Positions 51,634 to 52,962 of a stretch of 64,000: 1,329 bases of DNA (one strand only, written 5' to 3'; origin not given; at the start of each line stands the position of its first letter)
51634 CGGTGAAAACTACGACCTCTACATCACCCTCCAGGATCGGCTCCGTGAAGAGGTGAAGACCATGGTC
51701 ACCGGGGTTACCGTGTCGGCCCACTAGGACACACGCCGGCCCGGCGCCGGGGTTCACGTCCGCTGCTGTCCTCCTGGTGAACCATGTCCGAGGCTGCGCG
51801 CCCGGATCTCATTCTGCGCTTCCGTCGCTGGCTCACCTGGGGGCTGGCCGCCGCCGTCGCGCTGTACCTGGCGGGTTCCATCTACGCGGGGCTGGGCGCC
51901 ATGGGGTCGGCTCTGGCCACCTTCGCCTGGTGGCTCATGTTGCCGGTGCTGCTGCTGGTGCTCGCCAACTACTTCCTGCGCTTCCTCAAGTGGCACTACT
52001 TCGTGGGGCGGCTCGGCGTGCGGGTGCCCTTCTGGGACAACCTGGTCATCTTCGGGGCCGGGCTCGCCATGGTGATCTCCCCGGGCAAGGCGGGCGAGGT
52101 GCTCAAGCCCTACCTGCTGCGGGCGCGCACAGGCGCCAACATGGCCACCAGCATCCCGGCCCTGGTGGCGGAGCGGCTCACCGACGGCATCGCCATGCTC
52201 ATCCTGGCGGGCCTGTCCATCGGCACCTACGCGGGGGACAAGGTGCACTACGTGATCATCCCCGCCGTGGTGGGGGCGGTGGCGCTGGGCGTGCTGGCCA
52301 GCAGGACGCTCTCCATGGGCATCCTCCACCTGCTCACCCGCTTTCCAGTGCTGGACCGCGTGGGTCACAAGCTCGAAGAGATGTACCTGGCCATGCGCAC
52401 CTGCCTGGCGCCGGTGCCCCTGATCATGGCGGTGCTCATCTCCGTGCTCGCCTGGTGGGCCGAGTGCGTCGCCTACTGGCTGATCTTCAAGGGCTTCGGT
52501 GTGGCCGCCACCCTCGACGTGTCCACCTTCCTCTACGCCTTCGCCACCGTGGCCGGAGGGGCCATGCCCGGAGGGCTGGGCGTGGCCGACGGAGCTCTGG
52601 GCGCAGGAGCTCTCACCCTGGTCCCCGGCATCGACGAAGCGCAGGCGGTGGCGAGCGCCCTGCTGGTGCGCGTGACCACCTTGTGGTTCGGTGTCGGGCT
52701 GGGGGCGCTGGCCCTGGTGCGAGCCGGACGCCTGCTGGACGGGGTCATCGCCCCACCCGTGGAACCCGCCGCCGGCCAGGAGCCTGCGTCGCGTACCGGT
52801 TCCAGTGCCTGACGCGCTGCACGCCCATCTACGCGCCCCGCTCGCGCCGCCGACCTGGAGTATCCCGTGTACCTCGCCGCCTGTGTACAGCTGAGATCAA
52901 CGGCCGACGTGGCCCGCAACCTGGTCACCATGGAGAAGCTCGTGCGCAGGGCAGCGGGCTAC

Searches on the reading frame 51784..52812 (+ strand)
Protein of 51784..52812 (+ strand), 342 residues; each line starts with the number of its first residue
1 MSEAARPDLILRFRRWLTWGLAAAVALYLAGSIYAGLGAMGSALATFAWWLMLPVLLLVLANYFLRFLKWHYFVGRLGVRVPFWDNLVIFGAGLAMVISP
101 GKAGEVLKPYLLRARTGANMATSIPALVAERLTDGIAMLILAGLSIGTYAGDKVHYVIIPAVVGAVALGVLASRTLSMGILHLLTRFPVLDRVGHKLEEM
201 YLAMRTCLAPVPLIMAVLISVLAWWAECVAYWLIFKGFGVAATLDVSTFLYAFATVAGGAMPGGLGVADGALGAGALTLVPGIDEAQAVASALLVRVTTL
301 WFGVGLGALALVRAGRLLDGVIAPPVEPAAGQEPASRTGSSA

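Call 36: find_encoding_contigs(protein=window:51784-52812:+, flank=10000, max_places=4)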
Protein window:51784-52812:+ (342 aa): 7 contigs read that carry it; 3 places shown.
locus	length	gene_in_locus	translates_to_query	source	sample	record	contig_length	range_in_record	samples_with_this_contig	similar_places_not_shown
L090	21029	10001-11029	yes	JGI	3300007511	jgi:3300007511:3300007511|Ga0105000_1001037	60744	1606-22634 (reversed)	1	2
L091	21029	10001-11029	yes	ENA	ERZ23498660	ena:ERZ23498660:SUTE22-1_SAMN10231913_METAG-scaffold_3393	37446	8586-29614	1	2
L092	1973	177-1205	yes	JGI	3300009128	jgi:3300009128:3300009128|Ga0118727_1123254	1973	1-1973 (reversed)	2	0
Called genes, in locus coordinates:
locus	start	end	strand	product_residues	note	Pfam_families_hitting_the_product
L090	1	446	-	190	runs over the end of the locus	-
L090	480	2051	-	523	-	PF00912:Transgly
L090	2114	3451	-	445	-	PF03631:Virul_fac_BrkB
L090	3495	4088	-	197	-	-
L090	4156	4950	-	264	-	PF19630:DUF6134 (weak)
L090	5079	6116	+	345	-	PF06071:YchF-GTPase_C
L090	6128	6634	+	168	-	PF00300:His_Phos_1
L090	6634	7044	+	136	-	-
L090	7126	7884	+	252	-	-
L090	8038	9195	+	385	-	PF03706:LPG_synthase_TM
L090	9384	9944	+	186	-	-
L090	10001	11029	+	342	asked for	PF03706:LPG_synthase_TM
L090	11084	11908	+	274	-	PF00795:CN_hydrolase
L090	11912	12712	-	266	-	PF00106:adh_short, PF08659:KR, PF13561:adh_short_C2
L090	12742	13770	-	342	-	-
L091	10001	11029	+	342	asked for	PF03706:LPG_synthase_TM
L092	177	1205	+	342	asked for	PF03706:LPG_synthase_TM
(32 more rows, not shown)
